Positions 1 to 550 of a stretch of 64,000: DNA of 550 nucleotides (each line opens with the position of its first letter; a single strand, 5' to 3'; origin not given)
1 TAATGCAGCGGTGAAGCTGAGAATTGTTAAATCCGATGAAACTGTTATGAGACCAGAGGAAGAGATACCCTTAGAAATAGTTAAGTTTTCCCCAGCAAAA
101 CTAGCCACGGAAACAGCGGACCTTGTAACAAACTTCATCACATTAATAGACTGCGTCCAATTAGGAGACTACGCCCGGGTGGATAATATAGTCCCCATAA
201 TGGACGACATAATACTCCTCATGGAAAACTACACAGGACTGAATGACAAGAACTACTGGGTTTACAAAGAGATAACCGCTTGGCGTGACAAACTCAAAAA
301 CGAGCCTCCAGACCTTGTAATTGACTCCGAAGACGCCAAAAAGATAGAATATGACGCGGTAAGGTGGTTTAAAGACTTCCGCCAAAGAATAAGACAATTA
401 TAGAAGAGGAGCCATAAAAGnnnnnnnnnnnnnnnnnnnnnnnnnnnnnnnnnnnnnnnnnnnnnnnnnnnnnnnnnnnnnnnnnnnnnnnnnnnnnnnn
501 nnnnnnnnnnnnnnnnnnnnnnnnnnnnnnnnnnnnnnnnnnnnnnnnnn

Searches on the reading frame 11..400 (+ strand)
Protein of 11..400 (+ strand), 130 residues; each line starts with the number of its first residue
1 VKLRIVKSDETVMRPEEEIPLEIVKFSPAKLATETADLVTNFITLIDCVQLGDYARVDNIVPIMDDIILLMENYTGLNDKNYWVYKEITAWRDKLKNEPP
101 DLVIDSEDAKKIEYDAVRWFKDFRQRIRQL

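Call 3: search_protein_families(library=pfam, proteins=[window:11-400:+], max_evalue=1)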
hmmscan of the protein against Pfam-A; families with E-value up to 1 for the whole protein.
window:11-400:+ (130 aa): 1 family
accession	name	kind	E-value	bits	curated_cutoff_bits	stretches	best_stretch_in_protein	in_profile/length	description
PF03997.17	VPS28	-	1.2e-09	38.6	24.5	1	29-125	92-186/188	VPS28 protein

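Call 5: search_protein_families(library=ncbifam, proteins=[window:11-400:+], max_evalue=1)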
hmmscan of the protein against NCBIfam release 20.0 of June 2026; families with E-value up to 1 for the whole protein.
window:11-400:+ (130 aa): 1 family
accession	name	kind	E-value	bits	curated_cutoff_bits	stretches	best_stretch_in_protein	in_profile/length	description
NF007994.0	PRK10719.1-5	equivalog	0.096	11.5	952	1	48-90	206-248/473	ethanolamine ammonia-lyase reactivating factor EutA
